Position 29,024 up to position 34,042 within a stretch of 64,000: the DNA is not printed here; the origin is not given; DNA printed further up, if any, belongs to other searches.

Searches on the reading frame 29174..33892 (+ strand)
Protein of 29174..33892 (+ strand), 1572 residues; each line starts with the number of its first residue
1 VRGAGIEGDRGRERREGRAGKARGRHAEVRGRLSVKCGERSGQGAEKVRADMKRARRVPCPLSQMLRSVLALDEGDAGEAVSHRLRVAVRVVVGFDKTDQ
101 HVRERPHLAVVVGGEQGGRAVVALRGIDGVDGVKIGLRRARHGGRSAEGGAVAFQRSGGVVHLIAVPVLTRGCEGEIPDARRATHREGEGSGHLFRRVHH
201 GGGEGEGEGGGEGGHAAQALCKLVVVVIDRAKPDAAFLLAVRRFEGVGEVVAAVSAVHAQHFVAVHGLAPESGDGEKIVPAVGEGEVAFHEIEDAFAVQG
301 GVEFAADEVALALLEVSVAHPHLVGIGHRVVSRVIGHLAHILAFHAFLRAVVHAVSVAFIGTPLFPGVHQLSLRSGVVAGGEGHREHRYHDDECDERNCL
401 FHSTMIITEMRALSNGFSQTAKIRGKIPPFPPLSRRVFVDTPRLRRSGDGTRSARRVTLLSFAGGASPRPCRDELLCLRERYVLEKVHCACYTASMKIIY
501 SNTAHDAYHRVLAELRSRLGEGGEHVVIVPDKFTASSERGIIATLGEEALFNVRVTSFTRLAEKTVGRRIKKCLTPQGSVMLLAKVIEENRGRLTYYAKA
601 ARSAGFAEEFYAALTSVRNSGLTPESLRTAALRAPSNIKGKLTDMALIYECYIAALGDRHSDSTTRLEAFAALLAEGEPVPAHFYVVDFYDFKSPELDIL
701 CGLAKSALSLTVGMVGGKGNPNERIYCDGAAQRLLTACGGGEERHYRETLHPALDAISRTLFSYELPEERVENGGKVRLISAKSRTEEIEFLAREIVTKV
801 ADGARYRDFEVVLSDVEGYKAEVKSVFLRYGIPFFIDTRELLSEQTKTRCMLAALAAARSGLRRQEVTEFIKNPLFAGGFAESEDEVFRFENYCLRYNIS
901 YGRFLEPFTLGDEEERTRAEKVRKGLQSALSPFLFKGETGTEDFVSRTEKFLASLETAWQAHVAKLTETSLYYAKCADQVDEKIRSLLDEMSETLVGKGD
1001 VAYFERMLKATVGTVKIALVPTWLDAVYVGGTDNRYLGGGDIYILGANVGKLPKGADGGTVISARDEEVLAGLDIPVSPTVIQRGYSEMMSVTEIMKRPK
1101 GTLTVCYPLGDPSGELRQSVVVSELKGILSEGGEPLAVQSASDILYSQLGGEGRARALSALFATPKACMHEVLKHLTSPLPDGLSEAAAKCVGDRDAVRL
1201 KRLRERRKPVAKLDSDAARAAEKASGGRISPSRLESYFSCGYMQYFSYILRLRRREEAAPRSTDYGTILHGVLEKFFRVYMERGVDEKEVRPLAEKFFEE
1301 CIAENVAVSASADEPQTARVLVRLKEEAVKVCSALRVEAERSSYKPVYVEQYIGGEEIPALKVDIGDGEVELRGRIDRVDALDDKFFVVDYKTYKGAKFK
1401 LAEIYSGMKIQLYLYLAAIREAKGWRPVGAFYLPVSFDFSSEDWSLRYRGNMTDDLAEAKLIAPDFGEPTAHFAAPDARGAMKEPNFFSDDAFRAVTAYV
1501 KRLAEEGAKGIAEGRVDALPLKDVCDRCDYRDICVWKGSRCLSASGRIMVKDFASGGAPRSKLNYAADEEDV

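Call 13: search_protein_families(library=ncbifam, proteins=[window:29174-33892:+])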
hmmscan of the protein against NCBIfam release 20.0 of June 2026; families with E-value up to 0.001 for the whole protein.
window:29174-33892:+ (1572 aa): 6 families
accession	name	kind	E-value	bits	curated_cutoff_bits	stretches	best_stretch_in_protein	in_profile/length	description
TIGR02773.1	addB_Gpos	equivalog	2e-91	307.3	903.7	1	496-1425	3-991/1159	helicase-exonuclease AddAB subunit AddB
TIGR02774.1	rexB_recomb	equivalog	8.9e-41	140.2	718.35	2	776-1067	294-586/1076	ATP-dependent nuclease subunit B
TIGR02786.1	addB_alphas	equivalog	8.5e-10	37.4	486.5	1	1229-1421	752-929/1024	double-strand break repair protein AddB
TIGR03623.1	TIGR03623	subfamily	2.9e-09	35.7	299.6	1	1177-1418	548-783/876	probable DNA repair protein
TIGR00372.1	cas4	equivalog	3e-06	27.2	65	0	1362-1424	58-114/180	CRISPR-associated protein Cas4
TIGR02784.1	addA_alphas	equivalog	0.00097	17.6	860.75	0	1341-1421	1037-1116/1138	double-strand break repair helicase AddA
